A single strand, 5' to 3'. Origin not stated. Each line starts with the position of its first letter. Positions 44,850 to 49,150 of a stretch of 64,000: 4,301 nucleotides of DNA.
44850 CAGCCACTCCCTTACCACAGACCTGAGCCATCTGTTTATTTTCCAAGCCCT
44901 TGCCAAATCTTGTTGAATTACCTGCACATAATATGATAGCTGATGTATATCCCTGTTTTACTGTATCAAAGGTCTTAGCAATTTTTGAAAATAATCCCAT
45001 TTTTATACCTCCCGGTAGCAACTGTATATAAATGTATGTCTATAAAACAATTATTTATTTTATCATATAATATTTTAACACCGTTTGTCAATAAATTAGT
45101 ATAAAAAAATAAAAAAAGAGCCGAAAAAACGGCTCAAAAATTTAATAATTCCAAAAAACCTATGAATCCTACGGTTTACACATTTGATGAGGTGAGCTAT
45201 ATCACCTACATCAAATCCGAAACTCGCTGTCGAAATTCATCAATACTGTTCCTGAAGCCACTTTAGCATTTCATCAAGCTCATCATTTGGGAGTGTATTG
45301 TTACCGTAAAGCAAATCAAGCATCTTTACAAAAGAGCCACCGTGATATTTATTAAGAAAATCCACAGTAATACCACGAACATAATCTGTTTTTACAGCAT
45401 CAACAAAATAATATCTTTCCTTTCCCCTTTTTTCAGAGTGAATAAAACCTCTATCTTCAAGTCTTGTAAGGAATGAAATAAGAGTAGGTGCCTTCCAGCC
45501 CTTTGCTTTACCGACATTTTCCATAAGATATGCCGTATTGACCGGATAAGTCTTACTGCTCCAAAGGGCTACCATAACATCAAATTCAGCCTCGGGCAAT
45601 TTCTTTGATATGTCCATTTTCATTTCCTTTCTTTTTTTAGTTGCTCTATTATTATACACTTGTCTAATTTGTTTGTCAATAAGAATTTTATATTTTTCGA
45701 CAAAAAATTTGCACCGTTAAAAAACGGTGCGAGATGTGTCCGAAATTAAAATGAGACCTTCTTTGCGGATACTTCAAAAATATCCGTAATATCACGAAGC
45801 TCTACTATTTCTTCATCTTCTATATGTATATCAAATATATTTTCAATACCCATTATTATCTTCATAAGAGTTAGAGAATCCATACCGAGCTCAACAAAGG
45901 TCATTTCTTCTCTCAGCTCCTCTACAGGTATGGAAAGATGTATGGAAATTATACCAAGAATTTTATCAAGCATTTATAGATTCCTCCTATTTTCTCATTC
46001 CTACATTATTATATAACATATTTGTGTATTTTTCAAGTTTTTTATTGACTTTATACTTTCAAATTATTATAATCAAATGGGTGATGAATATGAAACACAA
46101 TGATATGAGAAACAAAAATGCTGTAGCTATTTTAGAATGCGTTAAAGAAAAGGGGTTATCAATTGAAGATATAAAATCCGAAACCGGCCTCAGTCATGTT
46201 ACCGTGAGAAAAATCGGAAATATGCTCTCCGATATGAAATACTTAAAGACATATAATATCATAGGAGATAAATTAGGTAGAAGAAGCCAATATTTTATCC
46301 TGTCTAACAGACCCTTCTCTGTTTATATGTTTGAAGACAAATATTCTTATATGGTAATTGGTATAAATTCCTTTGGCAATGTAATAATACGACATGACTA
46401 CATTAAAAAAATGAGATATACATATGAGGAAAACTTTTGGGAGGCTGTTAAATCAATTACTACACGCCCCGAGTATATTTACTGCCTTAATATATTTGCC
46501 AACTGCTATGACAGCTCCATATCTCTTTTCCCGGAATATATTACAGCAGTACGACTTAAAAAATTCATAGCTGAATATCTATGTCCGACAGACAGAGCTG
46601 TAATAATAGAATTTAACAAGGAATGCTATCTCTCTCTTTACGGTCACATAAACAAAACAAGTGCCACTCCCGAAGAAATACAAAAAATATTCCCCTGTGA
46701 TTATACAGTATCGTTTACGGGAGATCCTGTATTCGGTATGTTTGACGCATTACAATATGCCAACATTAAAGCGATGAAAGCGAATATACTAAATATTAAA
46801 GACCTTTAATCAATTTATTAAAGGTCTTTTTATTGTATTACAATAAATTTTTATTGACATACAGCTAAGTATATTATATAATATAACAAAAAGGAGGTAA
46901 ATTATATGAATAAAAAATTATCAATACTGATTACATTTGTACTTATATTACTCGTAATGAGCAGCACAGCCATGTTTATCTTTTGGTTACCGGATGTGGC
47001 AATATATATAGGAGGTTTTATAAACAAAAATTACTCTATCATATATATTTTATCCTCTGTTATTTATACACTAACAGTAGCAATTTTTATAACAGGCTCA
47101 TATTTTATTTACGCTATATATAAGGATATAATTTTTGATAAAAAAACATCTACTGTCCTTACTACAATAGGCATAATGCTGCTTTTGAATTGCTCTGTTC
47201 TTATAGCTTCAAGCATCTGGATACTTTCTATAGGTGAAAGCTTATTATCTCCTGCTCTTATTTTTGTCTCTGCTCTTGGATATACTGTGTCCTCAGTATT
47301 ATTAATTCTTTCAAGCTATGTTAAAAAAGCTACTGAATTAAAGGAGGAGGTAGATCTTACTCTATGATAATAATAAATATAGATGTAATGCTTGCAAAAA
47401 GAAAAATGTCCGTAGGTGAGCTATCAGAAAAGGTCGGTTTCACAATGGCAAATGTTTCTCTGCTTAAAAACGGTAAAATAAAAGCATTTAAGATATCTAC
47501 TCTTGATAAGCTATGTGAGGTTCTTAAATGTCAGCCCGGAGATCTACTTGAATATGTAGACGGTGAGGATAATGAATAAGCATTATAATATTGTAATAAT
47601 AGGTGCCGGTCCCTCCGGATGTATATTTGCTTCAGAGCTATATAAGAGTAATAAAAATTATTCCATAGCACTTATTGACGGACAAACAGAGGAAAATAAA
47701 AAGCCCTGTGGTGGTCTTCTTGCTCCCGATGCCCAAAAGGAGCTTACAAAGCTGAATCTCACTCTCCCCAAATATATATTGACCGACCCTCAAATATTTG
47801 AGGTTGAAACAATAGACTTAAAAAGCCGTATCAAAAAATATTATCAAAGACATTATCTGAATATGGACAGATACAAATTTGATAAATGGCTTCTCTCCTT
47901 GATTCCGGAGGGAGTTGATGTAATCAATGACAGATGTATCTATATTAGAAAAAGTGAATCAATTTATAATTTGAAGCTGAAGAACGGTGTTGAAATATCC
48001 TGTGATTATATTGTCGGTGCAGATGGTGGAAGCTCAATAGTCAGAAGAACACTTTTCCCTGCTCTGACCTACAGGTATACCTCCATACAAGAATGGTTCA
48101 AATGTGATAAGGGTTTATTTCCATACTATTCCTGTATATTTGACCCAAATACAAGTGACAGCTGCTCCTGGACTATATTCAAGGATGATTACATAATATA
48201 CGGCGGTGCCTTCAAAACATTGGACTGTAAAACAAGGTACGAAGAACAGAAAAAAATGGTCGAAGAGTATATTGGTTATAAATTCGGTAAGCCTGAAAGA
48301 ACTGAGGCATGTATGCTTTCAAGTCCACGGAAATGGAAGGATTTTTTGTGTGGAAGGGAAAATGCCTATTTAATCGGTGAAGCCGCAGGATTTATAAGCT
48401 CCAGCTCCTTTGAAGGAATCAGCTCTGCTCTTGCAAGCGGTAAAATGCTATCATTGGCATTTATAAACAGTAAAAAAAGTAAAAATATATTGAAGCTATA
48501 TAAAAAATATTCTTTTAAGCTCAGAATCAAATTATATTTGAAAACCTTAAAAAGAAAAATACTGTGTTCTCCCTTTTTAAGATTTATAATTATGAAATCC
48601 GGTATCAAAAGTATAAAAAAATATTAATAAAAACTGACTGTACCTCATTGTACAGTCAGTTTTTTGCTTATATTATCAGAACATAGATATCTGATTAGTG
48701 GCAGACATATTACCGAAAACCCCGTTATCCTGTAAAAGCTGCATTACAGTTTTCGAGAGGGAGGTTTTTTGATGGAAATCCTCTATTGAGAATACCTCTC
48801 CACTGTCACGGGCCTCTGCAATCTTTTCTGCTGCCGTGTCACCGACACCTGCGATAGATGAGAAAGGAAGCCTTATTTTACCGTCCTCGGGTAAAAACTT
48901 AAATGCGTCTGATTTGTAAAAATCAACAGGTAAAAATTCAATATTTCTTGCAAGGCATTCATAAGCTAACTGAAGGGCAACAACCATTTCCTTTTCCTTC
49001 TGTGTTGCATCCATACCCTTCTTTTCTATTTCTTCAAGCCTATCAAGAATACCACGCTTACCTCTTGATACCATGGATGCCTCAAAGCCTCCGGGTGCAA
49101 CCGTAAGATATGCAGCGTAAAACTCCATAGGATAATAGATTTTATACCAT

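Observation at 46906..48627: Translationally coupled DUF2975 membrane protein, YozG-type HTH and geranylgeranyl-reductase-like flavoprotein form one operon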

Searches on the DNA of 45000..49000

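Call 70: search_rna_families(source=window, start=45000, end=49000, threshold=evalue, max_evalue=1)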
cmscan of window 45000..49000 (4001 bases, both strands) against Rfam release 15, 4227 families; matches with E-value up to 1: 0.
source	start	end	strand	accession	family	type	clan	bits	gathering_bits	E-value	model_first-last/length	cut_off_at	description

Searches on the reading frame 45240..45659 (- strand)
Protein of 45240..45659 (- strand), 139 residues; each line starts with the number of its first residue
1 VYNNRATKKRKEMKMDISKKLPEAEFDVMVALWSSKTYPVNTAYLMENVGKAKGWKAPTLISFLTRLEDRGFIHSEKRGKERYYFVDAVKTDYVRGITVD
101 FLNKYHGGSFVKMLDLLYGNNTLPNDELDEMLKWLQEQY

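Call 3: search_protein_families(library=pfam, proteins=[window:45240-45659:-], max_evalue=0.01)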
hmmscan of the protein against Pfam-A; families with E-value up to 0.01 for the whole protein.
window:45240-45659:- (139 aa): 1 family
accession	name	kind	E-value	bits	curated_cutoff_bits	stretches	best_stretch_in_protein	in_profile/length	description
PF03965.22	Penicillinase_R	-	1.1e-15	58.5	22.6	1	23-136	3-114/115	Penicillinase repressor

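Call 4: search_protein_families(library=ncbifam, proteins=[window:45240-45659:-], max_evalue=0.01)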
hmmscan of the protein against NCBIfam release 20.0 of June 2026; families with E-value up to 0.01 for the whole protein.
window:45240-45659:- (139 aa): 5 families
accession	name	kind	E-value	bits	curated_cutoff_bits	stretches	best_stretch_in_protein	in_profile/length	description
NF000243.1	MecI_of_mecA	exception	3.1e-10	40.3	250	1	21-135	8-120/123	mecA-type methicillin resistance repressor MecI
TIGR02698.1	CopY_TcrY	equivalog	1.5e-09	38.2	121.95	1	22-137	3-116/130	CopY/TcrY family copper transport repressor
NF012168.1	BlaI_of_BCL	exception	4.1e-09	36.4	180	1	21-137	6-120/121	penicillinase repressor BlaI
NF000186.1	BlaI_of_MRSA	exception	4.3e-08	33.3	250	1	23-134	10-119/126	penicillinase repressor BlaI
NF000244.1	MecI_of_mecC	exception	2.3e-07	30.8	250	1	23-137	10-122/125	mecC-type methicillin resistance repressor MecI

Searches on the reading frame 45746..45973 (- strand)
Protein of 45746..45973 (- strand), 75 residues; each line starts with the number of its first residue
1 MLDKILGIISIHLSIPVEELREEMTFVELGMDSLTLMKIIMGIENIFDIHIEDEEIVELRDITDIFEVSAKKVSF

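Call 3: search_protein_families(library=pfam, proteins=[window:45746-45973:-], max_evalue=0.01)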
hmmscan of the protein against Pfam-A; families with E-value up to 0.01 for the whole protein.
window:45746-45973:- (75 aa): 2 families
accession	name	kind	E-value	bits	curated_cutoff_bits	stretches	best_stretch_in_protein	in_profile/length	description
PF00550.31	PP-binding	-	6e-10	39.7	20.8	1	4-65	2-63/67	Phosphopantetheine attachment site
PF23297.2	ACP_SdgA_C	-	0.00022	21.7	27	1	3-70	13-80/95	Highly reducing polyketide synthase sdgA, C-terminal ACP domain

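Call 4: search_protein_families(library=ncbifam, proteins=[window:45746-45973:-], max_evalue=0.01)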
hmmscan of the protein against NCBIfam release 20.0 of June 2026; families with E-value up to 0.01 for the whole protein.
window:45746-45973:- (75 aa): 14 families
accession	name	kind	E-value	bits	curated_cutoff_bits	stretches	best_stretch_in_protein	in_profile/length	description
NF002148.0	PRK00982.1-2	subfamily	5.7e-11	42.1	71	1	2-68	6-73/79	acyl carrier protein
NF002150.0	PRK00982.1-4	subfamily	9.7e-10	38.6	66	1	3-67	8-73/80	acyl carrier protein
TIGR00517.1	acyl_carrier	equivalog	7.6e-09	35.3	70.45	1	2-66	5-70/77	acyl carrier protein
NF002149.0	PRK00982.1-3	equivalog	2.8e-08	33.6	106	1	4-59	7-63/78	acyl carrier protein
NF006031.0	PRK08172.1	equivalog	4e-08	33.8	76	1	8-72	12-77/82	acyl carrier protein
NF002147.0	PRK00982.1-1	equivalog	5.7e-08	32.5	84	1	4-67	11-75/83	acyl carrier protein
NF040636.1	AcpM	exception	1.4e-06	28.3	146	1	7-67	12-73/93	meromycolate extension acyl carrier protein AcpM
NF002151.0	PRK00982.1-5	equivalog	1.7e-06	28.1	92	1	3-64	6-68/78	acyl carrier protein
NF005480.0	PRK07081.1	equivalog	5.7e-06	26.2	72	1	12-56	14-58/83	acyl carrier protein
NF009104.0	PRK12449.1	equivalog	2.2e-05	24.3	70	1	2-71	7-77/80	acyl carrier protein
NF058660.1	cispen_ACP_AmcB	equivalog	5.9e-05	23.2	80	1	10-57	13-61/80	cispentacin biosynthesis acyl carrier protein AmcB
NF040607.1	mycolic_Pks13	equivalog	0.00051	17.5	2100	1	3-50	1176-1223/1680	polyketide synthase Pks13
NF005079.0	PRK06508.1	equivalog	0.0017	18.7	83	1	2-55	5-59/93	acyl carrier protein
NF005502.0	PRK07117.1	equivalog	0.005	17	79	1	16-73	22-79/82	acyl carrier protein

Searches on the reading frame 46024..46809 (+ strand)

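Call 3: search_protein_families(library=pfam, proteins=[window:46024-46809:+], max_evalue=0.01)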
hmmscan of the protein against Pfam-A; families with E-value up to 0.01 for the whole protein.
window:46024-46809:+ (261 aa): 0 families

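Call 4: search_protein_families(library=ncbifam, proteins=[window:46024-46809:+], max_evalue=0.01)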
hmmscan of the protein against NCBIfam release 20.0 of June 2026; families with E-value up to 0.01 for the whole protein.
window:46024-46809:+ (261 aa): 1 family
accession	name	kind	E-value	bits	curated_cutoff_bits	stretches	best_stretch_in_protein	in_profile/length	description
NF050017.1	TransRegFevR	equivalog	0.0052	17.1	180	0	33-84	21-71/109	transcriptional regulator FevR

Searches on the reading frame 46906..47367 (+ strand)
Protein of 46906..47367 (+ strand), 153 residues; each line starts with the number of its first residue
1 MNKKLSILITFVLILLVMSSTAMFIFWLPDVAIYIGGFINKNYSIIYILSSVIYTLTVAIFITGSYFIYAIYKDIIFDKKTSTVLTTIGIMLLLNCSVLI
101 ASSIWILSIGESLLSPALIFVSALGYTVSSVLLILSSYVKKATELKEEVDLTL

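Call 3: search_protein_families(library=pfam, proteins=[window:46906-47367:+], max_evalue=0.01)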
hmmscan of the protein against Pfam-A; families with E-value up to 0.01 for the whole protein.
window:46906-47367:+ (153 aa): 1 family
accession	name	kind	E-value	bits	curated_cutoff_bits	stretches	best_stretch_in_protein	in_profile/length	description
PF11188.13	DUF2975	-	3.9e-06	27.2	27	1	45-152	23-129/130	Protein of unknown function (DUF2975)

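Call 4: search_protein_families(library=ncbifam, proteins=[window:46906-47367:+], max_evalue=0.01)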
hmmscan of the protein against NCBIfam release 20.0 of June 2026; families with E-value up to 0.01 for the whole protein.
window:46906-47367:+ (153 aa): 0 families

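Call 63: search_protein_families(library=pfam, alignment_id=A2, max_evalue=0.01)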
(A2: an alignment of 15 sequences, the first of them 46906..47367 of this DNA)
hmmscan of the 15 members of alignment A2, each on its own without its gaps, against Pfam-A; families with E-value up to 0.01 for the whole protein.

A. member 1, window:46906-47367:+ (153 aa): 1 family
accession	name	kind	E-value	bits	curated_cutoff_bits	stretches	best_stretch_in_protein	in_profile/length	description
PF11188.13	DUF2975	-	3.9e-06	27.2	27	1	45-152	23-129/130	Protein of unknown function (DUF2975)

B. families by the number of members that match (of 15 scanned): 1 family
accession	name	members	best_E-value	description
PF11188.13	DUF2975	15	4.3e-15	Protein of unknown function (DUF2975)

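Call 67: find_homologous_proteins(query=window:46906-47367:+, max_evalue=0.001)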
Query window:46906-47367:+ (153 aa): 3 proteins with E <= 0.001 among 152 candidates.
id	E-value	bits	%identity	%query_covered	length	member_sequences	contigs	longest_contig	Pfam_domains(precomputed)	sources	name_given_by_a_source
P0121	5.3e-82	291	100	100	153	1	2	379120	-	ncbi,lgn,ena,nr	ncbi:MAG: hypothetical protein IJW19_07460 [Clostridia bacterium]|nr:hypothetical protein [Clostridi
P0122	4.2e-73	262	88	100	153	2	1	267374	PF11188.14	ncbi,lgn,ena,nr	ncbi:MAG: DUF2975 domain-containing protein [Clostridia bacterium]|nr:DUF2975 domain-containing prot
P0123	5.1e-25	106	45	100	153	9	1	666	PF11188.14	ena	-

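Call 68: find_encoding_contigs(protein=P0122, flank=6000, max_places=3)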
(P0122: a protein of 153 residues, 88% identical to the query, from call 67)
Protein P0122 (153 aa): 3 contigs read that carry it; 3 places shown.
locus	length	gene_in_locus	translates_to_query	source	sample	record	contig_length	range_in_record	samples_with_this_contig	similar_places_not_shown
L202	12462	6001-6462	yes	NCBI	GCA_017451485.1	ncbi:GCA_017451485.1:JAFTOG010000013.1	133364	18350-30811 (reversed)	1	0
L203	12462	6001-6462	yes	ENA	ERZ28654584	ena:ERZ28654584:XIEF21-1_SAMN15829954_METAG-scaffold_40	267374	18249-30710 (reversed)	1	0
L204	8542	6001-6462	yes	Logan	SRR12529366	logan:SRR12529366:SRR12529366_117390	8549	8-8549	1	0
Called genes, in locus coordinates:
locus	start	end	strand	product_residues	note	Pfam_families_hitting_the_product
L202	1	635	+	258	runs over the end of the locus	-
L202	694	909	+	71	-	PF11823:Se_S_carrier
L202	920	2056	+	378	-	PF00266:Aminotran_5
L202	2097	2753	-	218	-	PF00834:Ribul_P_3_epim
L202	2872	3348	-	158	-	PF02542:YgbB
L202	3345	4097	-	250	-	PF01128:IspD, PF12804:NTP_transf_3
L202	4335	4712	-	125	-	PF03965:Penicillinase_R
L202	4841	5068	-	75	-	PF00550:PP-binding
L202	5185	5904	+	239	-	-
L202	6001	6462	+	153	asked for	PF11188:DUF2975 (weak)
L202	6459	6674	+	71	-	PF13443:HTH_26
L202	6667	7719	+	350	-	PF01266:DAO (faint), PF01494:FAD_binding_3 (faint), PF03486:HI0933_like (faint), PF05834:Lycopene_cycl (weak), PF07992:Pyr_redox_2 (faint), PF04820:Trp_halogenase (weak)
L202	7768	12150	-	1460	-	PF11490:DNA_pol3_a_NII (faint), PF02811:PHP, PF00929:RNase_T, PF16473:Rv2179c-like (weak), PF07733:DNA_pol3_alpha, PF17657:DNA_pol3_finger, PF14579:HHH_6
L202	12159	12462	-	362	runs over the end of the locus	PF04551:GcpE, PF26540:GcpE_C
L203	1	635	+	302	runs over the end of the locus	-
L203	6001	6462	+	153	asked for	PF11188:DUF2975 (weak)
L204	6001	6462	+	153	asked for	PF11188:DUF2975 (weak)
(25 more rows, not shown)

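Call 76: predict_structure(alignment_id=A3)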
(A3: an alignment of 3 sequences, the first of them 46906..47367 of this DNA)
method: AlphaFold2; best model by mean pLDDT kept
length: 153 residues; sequences in the alignment: 3
mean_pLDDT: 68.5   pTM: 0.58
mean pLDDT of the five models: 68.5, 66.9, 62.6, 61.5, 51.5
residues with pLDDT >= 90: 0; 70-90: 65; 50-70: 85; < 50: 3
segments of 3 or more residues with pLDDT < 50: none
pLDDT, mean of each block of 10 residues (from residue 1): 60 64 60 54 58 64 68 71 77 76 72 68 77 80 79 67
secondary structure, 60 per line:
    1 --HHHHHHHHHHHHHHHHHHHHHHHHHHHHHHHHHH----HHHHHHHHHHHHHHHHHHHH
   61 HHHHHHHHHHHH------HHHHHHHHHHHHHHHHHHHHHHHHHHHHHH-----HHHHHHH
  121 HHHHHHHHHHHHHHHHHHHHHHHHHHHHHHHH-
elements in order: H3-36 H41-72 H79-108 H114-152

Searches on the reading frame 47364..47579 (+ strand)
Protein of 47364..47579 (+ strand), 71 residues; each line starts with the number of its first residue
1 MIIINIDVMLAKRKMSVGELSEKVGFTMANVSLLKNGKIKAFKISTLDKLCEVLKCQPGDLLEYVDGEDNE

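Call 3: search_protein_families(library=pfam, proteins=[window:47364-47579:+], max_evalue=0.01)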
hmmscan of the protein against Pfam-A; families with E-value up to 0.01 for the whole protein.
window:47364-47579:+ (71 aa): 5 families
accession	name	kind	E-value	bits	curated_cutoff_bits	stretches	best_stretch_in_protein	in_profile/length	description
PF13443.12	HTH_26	-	1.4e-22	80.1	22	1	5-66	1-62/63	Cro/C1-type HTH DNA-binding domain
PF01381.28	HTH_3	-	3.9e-05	24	23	1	11-61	6-55/55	Helix-turn-helix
PF13744.12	HTH_37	-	0.001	19.3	27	1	6-54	23-68/80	Helix-turn-helix domain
PF13560.12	HTH_31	-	0.0034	18.1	27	1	12-63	12-62/64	Helix-turn-helix domain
PF12844.13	HTH_19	-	0.0048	17.2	30.2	1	9-63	7-60/64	Helix-turn-helix domain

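Call 4: search_protein_families(library=ncbifam, proteins=[window:47364-47579:+], max_evalue=0.01)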
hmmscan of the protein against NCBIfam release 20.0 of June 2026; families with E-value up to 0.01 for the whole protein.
window:47364-47579:+ (71 aa): 2 families
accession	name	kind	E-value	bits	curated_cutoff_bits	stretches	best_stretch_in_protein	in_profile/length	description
NF000090.1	trans_reg_VanU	equivalog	5.6e-06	26.5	150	1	9-65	11-65/75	glycopeptide resistance transcriptional regulator VanU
NF010465.0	PRK13890.1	equivalog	0.0025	17.9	96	1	3-67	7-70/121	conjugal transfer protein TrbA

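Call 41: search_solved_structures(query=window:47364-47579:+, max_evalue=0.01, show_alignments=1)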
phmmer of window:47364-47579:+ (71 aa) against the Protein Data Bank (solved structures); distinct sequences matched with E-value up to 0.01: 1.
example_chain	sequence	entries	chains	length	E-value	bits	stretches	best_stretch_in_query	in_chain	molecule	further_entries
3tyr_A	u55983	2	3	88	0.00057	23.7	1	9-64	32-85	Transcriptional regulator | Predicted transcriptional regulator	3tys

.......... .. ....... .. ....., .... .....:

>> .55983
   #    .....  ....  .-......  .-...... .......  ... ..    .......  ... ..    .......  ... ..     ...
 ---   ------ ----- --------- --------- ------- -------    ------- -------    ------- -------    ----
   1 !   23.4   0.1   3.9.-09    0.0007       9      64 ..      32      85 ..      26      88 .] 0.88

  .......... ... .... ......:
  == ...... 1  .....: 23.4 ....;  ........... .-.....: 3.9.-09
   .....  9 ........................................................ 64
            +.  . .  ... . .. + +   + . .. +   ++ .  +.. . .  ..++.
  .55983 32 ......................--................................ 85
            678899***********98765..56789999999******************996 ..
